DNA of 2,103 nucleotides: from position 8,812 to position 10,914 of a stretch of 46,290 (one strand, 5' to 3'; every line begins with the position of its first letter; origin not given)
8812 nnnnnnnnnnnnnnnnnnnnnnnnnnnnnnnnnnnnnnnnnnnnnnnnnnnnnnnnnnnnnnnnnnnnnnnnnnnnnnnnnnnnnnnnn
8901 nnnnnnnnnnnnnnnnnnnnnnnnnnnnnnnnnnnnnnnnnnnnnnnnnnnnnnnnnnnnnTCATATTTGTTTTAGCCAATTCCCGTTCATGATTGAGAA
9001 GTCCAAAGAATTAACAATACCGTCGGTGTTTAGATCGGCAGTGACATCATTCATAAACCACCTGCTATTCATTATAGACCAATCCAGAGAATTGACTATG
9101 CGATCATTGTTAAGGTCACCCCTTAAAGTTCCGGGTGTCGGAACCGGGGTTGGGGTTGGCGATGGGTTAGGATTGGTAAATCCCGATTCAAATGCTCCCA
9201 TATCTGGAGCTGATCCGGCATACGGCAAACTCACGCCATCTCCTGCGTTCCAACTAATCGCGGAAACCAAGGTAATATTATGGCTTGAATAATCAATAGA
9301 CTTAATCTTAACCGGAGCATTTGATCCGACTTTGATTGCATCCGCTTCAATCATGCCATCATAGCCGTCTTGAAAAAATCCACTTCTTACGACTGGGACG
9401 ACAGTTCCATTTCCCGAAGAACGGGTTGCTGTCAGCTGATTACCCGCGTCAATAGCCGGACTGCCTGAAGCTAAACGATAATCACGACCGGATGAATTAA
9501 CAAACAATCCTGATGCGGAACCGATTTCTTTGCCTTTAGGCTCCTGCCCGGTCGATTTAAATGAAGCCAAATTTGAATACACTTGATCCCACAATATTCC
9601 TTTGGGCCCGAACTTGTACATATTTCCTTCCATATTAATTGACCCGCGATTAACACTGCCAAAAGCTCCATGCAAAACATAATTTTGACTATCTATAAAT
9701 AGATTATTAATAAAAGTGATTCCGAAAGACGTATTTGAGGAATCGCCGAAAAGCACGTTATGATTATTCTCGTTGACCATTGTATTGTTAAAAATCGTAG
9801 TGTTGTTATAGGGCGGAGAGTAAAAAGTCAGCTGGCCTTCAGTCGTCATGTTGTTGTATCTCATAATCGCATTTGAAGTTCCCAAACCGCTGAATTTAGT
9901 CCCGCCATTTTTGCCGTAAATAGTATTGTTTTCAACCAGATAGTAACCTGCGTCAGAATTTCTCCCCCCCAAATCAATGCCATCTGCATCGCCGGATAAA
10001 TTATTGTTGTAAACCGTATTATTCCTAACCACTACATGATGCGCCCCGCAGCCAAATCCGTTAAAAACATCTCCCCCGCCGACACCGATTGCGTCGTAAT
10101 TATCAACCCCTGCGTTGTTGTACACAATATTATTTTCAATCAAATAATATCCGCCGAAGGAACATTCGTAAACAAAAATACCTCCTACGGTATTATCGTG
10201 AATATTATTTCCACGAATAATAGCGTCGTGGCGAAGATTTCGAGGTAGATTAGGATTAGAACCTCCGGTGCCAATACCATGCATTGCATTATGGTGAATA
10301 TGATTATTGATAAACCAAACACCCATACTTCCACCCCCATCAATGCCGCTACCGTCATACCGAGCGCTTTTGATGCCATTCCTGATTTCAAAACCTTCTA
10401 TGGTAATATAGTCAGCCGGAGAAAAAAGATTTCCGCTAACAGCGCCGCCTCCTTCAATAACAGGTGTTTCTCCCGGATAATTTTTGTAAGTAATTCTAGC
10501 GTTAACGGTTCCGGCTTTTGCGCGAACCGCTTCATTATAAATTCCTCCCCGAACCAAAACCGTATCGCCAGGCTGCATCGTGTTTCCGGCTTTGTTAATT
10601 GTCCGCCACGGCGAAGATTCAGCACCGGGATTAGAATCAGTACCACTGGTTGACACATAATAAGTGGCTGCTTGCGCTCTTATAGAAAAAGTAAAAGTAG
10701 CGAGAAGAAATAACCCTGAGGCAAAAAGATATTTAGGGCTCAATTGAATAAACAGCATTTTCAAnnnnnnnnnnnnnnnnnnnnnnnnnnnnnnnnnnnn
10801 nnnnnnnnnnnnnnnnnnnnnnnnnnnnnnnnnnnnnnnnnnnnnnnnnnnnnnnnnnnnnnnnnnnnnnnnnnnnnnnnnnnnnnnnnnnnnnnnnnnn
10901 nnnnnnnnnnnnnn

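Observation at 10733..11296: TM-anchored single cohesin-like protein embedded in the cargo array, with a paralog at the window edge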

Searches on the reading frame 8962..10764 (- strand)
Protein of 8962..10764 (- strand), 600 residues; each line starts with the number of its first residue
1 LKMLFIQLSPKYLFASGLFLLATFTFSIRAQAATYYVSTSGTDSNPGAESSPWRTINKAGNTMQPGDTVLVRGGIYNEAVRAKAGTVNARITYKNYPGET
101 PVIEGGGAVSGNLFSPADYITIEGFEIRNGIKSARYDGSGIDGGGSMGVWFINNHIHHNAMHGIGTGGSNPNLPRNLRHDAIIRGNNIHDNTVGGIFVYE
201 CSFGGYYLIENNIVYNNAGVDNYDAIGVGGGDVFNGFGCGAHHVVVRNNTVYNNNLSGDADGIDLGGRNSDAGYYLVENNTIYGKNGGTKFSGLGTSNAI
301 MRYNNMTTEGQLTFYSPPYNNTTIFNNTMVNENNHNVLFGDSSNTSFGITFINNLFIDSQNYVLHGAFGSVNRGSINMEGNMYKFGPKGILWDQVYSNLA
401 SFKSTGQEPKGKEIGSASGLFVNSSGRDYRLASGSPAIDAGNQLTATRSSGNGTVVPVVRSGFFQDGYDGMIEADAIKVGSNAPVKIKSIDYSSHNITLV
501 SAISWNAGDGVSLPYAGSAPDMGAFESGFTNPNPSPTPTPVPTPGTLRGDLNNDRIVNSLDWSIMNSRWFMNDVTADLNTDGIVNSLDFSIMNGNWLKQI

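Call 8: search_protein_families(library=pfam, proteins=[window:8962-10764:-], max_evalue=0.1)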
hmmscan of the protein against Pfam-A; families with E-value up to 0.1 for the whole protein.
window:8962-10764:- (600 aa): 3 families
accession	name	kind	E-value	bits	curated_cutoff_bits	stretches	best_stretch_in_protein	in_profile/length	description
PF13229.12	Beta_helix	-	1.7e-11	44.5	25.9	2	118-224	55-146/158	Right handed beta helix region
PF07602.17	DUF1565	-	2.2e-07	30.9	20.3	1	40-231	2-214/257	Protein of unknown function (DUF1565)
PF00404.24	Dockerin_1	-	2.4e-06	28.1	22.9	1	549-593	2-53/57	Dockerin type I domain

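Call 64: search_solved_structures(query=window:8962-10758:-, max_evalue=0.01)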
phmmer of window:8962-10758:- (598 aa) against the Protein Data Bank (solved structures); distinct sequences matched with E-value up to 0.01: 3.
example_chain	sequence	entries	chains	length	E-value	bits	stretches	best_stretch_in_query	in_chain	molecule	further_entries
3vst_A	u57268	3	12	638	1.3e-08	37.5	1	33-106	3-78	Xylosidase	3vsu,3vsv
2yik_A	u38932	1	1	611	0.00056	22.2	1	532-591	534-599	ENDOGLUCANASE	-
5olq_A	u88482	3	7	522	0.0098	18.1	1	31-76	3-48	Rhamnogalacturonan lyase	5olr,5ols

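Call 92: search_protein_families(library=ncbifam, proteins=[window:8962-10758:-], max_evalue=0.01)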
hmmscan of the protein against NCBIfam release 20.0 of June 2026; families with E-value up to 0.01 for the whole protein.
window:8962-10758:- (598 aa): 3 families
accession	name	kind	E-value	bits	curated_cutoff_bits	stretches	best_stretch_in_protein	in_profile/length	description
NF041899.1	pec_ly_PelN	equivalog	4.3e-14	52.1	740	1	22-164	17-176/437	pectate lyase PelN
NF047854.1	LIC10774_subfam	equivalog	9.6e-10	37.9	380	1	28-78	56-107/358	LIC10774/LIC10365 family surface protein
NF041518.1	choice_anch_Q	domain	0.00018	21.7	25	0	426-443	16-33/58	choice-of-anchor Q domain-containing protein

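Call 99: predict_structure(alignment_id=A4)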
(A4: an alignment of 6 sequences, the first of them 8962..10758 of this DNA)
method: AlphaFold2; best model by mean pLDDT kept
length: 598 residues; sequences in the alignment: 6
mean_pLDDT: 51.2   pTM: 0.54
mean pLDDT of the five models: 51.2, 50.3, 47.0, 46.0, 34.3
residues with pLDDT >= 90: 1; 70-90: 125; 50-70: 193; < 50: 279
segments of 3 or more residues with pLDDT < 50: 1-6, 23-27, 81-84, 104-115, 128-174, 189-192, 199-201, 216-219, 228-236, 266-268, 315-317, 340-342, 366-371, 383-387, 390-446, 457-470, 511-598
pLDDT, mean of each block of 10 residues (from residue 1): 44 60 50 86 76 78 80 69 56 84 41 53 64 28 38 28 29 55 68 53 71 57 60 45 78 60 59 75 65 60 66 57 64 61 57 58 52 53 47 33 24 24 24 24 46 55 41 59 66 68 61 29 23 30 31 28 28 29 28 32
secondary structure, 60 per line:
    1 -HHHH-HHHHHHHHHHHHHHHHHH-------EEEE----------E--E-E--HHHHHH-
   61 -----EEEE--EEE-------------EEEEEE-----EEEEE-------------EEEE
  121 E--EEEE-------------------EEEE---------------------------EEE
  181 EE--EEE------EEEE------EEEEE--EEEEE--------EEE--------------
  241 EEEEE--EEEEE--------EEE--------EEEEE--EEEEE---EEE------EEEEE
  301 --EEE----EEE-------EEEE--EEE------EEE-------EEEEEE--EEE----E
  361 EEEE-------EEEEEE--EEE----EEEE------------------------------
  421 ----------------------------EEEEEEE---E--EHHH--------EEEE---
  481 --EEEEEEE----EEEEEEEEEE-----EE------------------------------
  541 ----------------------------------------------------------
elements in order (helices of 4 or more, strands of 3 or more residues): H2-5 H7-24 E32-35 H54-59 E66-69 E72-74 E88-93 E99-103 E117-121 E124-127 E147-150 E178-182 E185-187 E194-197 E204-208 E211-215 E224-226 E241-245 E248-252 E261-263 E272-276 E279-283 E287-289 E296-300 E303-305 E310-312 E320-323 E326-328 E335-337 E345-350 E353-355 E360-364 E372-377 E380-382 E387-390 E449-455 E474-477 E483-489 E494-503
